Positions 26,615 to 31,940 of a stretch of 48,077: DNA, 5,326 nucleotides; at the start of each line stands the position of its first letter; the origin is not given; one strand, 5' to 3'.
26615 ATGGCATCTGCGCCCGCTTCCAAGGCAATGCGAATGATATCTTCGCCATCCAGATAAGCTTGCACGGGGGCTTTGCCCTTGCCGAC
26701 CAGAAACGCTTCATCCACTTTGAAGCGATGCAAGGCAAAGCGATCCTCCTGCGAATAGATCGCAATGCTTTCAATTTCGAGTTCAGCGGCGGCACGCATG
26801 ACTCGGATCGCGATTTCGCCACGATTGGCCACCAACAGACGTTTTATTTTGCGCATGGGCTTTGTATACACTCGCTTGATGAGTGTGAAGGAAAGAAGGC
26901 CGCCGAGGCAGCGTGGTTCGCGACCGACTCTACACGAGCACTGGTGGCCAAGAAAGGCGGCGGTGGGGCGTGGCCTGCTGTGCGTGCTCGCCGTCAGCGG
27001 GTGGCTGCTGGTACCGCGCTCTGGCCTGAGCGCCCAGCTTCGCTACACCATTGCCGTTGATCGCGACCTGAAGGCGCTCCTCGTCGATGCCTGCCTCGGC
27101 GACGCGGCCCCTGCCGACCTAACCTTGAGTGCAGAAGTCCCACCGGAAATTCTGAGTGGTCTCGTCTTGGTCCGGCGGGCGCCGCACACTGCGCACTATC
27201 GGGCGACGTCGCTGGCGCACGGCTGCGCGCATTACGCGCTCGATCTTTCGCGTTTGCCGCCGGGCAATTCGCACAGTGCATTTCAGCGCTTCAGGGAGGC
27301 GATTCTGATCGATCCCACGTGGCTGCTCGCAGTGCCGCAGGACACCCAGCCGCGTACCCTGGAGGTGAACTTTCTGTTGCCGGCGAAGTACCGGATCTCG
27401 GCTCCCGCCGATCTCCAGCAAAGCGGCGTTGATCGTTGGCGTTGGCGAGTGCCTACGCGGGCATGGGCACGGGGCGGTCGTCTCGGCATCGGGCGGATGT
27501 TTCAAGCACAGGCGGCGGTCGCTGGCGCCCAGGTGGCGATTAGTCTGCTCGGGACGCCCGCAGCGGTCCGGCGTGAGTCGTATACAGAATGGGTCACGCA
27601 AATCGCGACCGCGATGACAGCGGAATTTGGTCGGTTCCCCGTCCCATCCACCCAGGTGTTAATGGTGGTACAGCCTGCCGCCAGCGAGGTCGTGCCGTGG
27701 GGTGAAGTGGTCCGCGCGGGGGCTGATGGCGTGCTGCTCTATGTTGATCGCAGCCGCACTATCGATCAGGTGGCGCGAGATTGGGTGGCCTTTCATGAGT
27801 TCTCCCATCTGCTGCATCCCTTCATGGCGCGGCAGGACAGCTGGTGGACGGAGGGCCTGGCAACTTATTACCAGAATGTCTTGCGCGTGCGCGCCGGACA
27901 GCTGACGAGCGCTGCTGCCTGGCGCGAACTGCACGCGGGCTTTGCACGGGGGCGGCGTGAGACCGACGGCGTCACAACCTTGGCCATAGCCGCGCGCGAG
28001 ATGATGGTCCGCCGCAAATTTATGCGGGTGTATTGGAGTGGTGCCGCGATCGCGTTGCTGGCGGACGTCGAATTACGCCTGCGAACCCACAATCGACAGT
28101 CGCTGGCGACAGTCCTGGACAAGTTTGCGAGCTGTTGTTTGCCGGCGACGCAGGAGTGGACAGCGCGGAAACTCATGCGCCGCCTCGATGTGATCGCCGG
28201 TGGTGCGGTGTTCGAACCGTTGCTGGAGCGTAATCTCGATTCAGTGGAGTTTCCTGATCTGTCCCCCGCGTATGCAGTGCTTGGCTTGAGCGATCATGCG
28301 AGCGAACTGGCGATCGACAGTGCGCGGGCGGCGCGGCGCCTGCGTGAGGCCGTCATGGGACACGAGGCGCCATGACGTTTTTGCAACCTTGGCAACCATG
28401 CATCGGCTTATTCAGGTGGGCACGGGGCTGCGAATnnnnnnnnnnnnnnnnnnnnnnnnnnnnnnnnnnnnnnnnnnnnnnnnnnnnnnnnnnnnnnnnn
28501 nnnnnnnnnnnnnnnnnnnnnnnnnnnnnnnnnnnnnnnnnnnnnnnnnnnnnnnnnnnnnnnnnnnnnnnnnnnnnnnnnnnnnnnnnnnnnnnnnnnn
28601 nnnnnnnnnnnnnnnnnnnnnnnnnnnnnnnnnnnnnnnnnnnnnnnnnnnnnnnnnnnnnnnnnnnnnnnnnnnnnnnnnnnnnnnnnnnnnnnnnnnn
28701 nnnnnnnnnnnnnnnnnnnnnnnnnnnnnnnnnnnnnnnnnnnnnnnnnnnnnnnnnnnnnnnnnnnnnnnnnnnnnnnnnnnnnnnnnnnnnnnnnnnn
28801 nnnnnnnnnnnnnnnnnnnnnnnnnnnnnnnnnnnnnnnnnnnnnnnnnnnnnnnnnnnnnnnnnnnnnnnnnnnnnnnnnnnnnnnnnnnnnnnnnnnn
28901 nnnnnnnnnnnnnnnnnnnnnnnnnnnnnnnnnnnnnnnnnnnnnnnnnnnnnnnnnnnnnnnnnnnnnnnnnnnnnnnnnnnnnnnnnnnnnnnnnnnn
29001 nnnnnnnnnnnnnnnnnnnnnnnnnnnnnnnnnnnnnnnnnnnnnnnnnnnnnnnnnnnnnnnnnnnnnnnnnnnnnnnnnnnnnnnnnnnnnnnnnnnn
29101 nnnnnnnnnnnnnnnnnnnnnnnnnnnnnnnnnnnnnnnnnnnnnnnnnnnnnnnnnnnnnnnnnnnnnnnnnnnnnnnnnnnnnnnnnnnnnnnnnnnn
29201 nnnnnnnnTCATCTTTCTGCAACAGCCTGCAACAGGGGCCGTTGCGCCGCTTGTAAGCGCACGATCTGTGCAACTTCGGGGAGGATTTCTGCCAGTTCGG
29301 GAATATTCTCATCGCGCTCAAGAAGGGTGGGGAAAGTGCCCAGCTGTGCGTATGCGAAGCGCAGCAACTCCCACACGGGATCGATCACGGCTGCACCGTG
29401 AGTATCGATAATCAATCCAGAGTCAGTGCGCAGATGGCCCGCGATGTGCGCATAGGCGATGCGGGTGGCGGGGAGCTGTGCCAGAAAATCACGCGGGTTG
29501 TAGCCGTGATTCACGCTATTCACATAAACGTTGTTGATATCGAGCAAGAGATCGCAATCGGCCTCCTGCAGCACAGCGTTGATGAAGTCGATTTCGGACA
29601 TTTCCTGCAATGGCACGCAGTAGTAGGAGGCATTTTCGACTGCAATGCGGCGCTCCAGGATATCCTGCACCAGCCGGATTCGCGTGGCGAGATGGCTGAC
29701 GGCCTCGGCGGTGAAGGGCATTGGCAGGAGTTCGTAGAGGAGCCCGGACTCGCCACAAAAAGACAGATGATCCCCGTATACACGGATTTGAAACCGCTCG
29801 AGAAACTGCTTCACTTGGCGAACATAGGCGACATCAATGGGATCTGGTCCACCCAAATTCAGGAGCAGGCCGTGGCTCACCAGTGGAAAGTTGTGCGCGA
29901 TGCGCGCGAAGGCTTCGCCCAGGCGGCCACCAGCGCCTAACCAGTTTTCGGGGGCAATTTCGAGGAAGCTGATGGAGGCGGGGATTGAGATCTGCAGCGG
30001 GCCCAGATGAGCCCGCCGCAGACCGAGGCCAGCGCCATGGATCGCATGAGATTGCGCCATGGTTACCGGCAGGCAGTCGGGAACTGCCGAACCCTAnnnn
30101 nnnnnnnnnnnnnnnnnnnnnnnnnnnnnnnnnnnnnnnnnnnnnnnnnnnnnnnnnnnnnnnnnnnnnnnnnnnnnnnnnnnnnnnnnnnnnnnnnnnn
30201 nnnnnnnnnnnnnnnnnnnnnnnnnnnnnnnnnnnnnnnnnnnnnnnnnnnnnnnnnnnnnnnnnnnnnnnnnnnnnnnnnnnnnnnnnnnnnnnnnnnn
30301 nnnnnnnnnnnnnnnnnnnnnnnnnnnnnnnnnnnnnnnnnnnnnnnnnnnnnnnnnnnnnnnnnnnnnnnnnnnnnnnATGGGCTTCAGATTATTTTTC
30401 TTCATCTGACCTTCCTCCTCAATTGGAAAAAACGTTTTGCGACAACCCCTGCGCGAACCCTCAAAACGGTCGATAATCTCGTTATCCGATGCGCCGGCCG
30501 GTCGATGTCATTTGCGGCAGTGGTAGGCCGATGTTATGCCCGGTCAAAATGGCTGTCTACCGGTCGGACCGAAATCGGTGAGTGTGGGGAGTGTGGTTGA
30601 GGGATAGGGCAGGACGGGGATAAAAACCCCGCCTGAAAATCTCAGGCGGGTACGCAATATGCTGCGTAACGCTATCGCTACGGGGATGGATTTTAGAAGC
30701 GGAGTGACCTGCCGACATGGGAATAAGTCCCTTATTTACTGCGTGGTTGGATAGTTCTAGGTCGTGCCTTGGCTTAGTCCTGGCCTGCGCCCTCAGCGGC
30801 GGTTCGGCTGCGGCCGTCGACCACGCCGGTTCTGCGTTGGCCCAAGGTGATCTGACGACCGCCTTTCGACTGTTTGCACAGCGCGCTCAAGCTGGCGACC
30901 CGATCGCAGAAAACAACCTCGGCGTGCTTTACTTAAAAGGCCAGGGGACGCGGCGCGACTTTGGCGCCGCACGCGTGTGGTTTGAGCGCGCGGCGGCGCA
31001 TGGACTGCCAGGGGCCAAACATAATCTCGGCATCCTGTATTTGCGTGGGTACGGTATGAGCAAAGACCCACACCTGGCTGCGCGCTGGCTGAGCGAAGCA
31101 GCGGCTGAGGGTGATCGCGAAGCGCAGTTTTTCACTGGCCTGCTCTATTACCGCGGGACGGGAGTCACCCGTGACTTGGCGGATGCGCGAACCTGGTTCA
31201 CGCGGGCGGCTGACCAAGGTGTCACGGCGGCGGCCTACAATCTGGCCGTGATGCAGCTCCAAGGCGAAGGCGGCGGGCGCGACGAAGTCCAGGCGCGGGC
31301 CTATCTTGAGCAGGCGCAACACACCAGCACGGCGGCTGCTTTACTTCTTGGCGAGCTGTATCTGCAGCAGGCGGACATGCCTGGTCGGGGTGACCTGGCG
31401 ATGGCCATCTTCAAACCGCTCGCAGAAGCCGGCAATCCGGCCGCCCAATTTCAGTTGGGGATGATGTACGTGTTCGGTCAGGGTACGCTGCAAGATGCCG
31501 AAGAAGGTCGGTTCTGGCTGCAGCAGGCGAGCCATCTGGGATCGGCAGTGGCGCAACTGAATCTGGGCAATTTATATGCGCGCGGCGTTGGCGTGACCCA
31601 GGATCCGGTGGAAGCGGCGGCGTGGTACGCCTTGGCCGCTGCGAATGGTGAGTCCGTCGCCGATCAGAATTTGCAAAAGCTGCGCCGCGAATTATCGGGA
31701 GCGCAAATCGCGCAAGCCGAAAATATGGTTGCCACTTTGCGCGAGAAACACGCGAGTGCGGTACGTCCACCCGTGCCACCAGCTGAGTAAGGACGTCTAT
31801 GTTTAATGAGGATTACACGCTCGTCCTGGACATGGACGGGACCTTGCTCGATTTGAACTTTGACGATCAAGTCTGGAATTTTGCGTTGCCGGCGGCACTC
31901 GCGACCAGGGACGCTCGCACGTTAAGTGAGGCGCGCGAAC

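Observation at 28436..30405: MNIO (DUF692) + DUF2063 RiPP cluster with a Sec-exported precursor whose core matches neither HvfA nor bufferin patterns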

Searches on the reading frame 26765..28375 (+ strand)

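Call 4: search_protein_families(library=pfam, proteins=[window:26765-28375:+], max_evalue=1)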
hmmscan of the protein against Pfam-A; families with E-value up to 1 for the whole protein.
window:26765-28375:+ (536 aa): 1 family
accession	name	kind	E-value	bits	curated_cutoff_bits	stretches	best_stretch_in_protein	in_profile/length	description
PF05299.18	Peptidase_M61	-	0.0011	19.8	22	1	356-398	35-77/118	M61 glycyl aminopeptidase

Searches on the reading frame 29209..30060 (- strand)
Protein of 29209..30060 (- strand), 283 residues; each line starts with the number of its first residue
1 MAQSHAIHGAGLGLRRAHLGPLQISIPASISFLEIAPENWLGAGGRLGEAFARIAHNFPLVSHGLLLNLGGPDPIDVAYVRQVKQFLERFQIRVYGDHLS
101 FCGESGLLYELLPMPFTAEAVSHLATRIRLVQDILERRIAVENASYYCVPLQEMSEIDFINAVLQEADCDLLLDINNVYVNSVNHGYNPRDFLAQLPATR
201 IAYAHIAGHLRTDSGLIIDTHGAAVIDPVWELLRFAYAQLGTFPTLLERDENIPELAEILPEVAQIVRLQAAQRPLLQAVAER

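Call 3: search_protein_families(library=ncbifam, proteins=[window:29209-30060:-], max_evalue=1)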
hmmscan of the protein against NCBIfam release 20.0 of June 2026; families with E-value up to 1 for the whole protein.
window:29209-30060:- (283 aa): 6 families
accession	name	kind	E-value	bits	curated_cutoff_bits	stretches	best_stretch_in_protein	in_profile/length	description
NF003818.2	PRK05409.1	equivalog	3.9e-116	387.2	360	1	9-270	1-264/264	HvfB family MNIO-type RiPP peptide maturase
NF050167.1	MNIO_BufB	equivalog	9.3e-77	257.9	310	1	10-265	1-260/262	MNIO family bufferin maturase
NF050151.1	RiPP_MNIO_ApyH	equivalog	3.9e-21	75.4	400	1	47-237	44-246/283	multinuclear non-heme iron-dependent oxidative enzyme ApyH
TIGR04159.2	methbact_MbnB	equivalog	4.2e-08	33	325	1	81-266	71-255/261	methanobactin biosynthesis protein MbnB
NF050165.1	MNIO_ChrH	equivalog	2.4e-07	30.2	600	1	83-214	84-216/363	MNIO family chryseobactin maturase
TIGR02618.1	tyr_phenol_ly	equivalog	0.053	12.4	720.7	1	55-98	168-211/450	tyrosine phenol-lyase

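Call 4: search_protein_families(library=pfam, proteins=[window:29209-30060:-], max_evalue=1)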
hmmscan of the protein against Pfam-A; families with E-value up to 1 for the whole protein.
window:29209-30060:- (283 aa): 2 families
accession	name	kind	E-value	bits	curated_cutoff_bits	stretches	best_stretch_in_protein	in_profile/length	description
PF05114.20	MbnB_TglH_ChrH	-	1.5e-96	323.1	25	1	9-270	1-262/263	RiPP precursor modification enzyme MbnB/TglH/ChrH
PF09249.16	tRNA_NucTransf2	-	0.071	13.8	27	1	80-116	3-37/113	tRNA nucleotidyltransferase, second domain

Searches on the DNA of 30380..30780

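Call 54: search_rna_families(source=window, start=30380, end=30780, threshold=evalue, max_evalue=1)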
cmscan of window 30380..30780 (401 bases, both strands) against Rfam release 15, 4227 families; matches with E-value up to 1: 1.
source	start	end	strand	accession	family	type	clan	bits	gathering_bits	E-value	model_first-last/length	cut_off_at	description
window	30620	30703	-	RF02837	anti-hemB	Gene; sRNA;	-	16.5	49.5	0.21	1-81/81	no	Burkholderia RNA 7 (anti-hemB)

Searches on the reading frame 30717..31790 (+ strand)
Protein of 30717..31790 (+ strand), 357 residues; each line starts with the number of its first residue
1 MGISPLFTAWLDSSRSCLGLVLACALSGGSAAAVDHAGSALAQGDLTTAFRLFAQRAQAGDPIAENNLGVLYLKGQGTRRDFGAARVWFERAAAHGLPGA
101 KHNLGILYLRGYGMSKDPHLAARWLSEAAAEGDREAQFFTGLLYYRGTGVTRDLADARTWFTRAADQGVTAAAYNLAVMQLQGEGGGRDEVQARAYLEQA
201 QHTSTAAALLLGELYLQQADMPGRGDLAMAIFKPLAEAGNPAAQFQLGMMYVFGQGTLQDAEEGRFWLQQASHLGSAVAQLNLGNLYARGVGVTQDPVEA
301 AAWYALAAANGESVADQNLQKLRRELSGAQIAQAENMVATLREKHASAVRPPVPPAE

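Call 4: search_protein_families(library=pfam, proteins=[window:30717-31790:+], max_evalue=1)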
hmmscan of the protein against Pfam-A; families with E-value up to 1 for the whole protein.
window:30717-31790:+ (357 aa): 3 families
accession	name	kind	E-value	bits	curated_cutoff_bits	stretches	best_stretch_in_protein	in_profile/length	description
PF08238.18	Sel1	-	2.6e-50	167.5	30.7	6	135-168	2-35/36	Sel1 repeat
PF23310.1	TPR_27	-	2.2e-06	27.7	27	0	236-279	23-63/110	Plant tetratrico peptide repeats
PF08631.16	SPO22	-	0.082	12.8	27.5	0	249-277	37-67/274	Meiosis protein SPO22/ZIP4 like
